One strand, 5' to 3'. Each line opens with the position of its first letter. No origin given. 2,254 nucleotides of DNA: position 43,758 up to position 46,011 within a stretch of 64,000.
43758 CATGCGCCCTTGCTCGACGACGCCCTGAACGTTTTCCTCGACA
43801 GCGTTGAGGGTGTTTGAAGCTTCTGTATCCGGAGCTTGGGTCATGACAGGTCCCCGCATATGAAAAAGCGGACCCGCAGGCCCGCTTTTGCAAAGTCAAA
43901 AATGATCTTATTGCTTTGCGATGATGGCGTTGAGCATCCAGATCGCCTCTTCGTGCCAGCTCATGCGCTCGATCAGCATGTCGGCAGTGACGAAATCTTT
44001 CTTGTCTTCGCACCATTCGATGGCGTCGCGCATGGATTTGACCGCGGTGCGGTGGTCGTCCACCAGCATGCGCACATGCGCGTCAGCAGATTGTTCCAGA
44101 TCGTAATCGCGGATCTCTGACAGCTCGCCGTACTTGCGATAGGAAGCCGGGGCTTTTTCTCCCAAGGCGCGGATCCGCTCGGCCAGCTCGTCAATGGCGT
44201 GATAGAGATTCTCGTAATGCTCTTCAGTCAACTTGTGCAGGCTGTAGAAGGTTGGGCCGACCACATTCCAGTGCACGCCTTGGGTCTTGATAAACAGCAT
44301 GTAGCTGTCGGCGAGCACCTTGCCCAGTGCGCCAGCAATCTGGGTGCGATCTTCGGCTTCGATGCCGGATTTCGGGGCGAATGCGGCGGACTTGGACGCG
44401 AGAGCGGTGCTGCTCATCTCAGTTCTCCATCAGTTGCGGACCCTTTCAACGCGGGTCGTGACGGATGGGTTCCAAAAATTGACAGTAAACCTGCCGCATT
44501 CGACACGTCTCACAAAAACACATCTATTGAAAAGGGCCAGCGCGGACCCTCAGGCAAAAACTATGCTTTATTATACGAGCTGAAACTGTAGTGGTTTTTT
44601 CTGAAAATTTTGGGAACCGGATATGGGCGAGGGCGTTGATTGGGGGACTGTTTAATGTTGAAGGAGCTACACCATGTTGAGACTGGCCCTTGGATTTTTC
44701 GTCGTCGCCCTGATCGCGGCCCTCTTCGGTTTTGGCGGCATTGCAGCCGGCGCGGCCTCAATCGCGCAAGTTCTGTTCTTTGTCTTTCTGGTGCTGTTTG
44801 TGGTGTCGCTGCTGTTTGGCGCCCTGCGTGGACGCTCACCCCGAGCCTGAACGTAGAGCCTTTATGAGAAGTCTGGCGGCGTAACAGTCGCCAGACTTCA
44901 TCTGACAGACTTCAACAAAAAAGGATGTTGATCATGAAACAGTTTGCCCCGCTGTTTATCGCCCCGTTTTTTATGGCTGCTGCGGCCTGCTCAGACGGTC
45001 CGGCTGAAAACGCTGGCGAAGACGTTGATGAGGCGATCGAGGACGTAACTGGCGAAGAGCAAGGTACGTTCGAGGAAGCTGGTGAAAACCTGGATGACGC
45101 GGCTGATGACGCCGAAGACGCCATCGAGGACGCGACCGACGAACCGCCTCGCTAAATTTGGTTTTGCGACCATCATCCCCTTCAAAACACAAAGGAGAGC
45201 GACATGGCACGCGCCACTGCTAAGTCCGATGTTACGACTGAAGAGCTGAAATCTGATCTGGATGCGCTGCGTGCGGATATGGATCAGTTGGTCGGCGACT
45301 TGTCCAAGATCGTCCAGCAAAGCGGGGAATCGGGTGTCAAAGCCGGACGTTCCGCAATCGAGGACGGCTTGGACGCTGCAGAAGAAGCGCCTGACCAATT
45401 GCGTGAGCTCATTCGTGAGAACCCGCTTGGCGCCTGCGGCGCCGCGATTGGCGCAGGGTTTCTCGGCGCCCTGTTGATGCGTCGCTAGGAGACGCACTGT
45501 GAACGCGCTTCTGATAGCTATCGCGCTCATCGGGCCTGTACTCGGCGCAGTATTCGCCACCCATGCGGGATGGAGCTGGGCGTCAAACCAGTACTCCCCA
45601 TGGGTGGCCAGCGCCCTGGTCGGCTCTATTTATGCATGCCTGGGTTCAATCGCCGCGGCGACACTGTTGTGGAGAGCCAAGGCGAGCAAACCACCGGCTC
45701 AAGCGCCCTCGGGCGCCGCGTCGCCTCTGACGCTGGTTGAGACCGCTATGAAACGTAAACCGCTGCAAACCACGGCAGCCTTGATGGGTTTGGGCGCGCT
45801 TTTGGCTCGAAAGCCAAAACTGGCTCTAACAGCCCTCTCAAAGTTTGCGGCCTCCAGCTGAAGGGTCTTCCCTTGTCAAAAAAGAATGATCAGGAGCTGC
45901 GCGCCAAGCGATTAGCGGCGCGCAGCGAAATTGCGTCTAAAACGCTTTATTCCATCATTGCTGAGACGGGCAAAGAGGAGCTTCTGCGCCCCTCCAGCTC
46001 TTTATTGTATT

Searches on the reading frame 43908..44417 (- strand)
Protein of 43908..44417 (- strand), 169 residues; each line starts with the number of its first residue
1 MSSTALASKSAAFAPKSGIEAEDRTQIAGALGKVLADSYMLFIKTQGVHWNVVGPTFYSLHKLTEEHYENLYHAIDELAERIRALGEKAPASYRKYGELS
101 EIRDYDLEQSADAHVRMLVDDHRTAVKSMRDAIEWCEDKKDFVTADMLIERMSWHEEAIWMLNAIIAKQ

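Call 9: search_protein_families(library=pfam, proteins=[window:43908-44417:-], max_evalue=0.01)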
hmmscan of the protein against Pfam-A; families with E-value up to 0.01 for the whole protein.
window:43908-44417:- (169 aa): 2 families
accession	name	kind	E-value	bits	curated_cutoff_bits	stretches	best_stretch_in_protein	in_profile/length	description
PF00210.30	Ferritin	-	1.5e-27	96.7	24.5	1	30-168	3-138/142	Ferritin-like domain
PF19174.5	DUF5856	-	0.00044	21.7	34.6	1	56-134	5-84/94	Family of unknown function (DUF5856)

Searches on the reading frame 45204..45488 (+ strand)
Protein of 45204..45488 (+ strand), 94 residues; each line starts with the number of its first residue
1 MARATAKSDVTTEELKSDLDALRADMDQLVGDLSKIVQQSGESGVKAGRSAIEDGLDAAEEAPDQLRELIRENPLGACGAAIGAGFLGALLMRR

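Call 9: search_protein_families(library=pfam, proteins=[window:45204-45488:+], max_evalue=0.01)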
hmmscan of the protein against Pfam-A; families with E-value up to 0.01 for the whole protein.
window:45204-45488:+ (94 aa): 1 family
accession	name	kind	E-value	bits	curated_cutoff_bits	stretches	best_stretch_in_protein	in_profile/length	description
PF19029.5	DUF883_C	-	0.00041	20.4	27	1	68-94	3-30/30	DUF883 C-terminal glycine zipper region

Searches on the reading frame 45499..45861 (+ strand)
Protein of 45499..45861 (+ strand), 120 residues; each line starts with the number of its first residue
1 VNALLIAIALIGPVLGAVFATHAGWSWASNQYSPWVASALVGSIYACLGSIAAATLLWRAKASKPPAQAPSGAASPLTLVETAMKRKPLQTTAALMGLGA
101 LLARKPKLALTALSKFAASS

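Call 9: search_protein_families(library=pfam, proteins=[window:45499-45861:+], max_evalue=0.01)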
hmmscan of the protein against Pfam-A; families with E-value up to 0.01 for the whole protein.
window:45499-45861:+ (120 aa): 1 family
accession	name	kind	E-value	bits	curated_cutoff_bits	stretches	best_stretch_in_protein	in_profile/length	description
PF07690.21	MFS_1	-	0.0016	17.8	33.4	1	6-100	131-218/347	Major Facilitator Superfamily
